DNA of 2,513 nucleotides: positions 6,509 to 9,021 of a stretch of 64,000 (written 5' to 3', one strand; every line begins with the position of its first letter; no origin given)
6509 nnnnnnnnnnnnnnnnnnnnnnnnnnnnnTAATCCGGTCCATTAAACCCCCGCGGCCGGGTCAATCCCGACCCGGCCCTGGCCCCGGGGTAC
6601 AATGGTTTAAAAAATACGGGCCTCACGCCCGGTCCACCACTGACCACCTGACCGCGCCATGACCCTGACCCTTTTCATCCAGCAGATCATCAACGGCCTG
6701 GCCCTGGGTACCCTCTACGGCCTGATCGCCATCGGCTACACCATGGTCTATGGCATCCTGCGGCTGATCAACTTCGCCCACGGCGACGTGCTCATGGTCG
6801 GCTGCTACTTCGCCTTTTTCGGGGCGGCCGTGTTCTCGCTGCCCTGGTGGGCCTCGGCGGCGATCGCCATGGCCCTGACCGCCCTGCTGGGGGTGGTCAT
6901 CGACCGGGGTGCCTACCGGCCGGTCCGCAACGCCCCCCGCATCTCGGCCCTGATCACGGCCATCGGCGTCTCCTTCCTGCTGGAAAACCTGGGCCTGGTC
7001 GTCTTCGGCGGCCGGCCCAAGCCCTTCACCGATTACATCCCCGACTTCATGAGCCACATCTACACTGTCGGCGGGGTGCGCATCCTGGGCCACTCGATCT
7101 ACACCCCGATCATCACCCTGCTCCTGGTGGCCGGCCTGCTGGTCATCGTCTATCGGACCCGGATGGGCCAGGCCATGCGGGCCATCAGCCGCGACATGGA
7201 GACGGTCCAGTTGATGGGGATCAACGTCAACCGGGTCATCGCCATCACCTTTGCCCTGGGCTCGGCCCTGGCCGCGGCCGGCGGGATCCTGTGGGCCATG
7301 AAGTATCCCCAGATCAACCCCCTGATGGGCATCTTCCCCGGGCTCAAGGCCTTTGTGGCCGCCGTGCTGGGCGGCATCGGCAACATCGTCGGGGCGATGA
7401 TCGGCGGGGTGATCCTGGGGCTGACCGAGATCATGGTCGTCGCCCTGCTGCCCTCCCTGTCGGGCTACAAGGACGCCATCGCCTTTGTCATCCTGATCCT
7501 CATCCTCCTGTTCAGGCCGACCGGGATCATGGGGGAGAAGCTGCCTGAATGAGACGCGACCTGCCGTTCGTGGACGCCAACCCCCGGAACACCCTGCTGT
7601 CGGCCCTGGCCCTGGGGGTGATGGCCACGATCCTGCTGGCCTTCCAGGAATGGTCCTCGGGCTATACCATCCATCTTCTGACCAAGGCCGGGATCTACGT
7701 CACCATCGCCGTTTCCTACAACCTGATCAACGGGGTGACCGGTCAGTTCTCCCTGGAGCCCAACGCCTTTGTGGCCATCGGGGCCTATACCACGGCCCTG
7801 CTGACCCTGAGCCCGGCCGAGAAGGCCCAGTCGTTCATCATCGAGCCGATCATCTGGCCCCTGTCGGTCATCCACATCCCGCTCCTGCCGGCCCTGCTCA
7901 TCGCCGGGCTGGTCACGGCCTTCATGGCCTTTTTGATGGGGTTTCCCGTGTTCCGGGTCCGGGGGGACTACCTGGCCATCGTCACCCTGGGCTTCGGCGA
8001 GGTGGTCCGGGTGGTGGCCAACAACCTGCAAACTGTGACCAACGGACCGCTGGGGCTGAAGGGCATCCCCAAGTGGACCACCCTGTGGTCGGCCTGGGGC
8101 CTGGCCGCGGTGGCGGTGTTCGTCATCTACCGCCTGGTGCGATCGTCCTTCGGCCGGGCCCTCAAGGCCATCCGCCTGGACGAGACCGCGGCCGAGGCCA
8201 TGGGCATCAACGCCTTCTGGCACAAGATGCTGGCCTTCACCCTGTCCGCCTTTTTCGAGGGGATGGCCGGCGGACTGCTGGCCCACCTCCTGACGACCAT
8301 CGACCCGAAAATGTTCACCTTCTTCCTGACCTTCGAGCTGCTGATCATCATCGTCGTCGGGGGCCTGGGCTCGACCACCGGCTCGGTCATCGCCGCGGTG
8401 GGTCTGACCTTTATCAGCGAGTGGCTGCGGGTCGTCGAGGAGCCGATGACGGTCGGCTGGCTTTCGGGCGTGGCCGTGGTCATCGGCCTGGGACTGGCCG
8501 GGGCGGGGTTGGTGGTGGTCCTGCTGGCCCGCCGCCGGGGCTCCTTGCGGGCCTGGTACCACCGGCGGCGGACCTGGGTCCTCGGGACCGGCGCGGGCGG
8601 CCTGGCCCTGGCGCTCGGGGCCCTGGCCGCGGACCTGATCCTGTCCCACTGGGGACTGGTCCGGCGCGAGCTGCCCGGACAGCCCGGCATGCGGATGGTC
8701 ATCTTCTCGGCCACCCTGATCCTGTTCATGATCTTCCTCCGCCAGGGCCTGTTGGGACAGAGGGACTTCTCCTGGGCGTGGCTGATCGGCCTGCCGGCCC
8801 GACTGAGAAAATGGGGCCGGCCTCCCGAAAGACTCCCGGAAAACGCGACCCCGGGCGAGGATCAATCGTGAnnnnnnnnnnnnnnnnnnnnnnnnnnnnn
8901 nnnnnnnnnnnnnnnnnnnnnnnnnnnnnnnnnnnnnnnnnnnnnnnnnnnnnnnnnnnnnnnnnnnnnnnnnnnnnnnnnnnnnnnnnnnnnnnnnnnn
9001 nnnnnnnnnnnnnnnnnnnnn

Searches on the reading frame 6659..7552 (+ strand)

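Call 53: search_protein_families(library=pfam, max_evalue=0.000001, proteins=[window:6659-7552:+])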
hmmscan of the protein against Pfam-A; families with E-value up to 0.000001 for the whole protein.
window:6659-7552:+ (297 aa): 1 family
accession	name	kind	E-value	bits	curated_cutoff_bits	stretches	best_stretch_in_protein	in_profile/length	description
PF02653.21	BPD_transp_2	-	5.9e-43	147.4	26.8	1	10-283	2-269/269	Branched-chain amino acid transport system / permease component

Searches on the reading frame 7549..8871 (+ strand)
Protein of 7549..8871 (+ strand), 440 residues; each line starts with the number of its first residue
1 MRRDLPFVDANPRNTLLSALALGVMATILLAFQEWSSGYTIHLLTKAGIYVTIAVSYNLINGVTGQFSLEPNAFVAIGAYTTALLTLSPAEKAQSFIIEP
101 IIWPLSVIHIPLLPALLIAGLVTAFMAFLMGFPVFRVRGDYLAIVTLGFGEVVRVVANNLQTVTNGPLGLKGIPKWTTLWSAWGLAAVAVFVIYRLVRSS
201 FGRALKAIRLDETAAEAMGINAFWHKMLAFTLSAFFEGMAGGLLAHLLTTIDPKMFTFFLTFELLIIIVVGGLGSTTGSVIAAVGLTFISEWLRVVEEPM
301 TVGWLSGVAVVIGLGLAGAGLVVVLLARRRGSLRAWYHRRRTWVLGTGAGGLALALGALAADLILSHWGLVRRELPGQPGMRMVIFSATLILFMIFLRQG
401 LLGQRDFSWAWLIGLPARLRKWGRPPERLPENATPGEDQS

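Call 53: search_protein_families(library=pfam, max_evalue=0.000001, proteins=[window:7549-8871:+])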
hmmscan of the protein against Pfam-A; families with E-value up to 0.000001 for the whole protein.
window:7549-8871:+ (440 aa): 1 family
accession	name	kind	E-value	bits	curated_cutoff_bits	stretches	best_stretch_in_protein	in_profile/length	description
PF02653.21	BPD_transp_2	-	1.9e-38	132.6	26.8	1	41-298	3-252/269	Branched-chain amino acid transport system / permease component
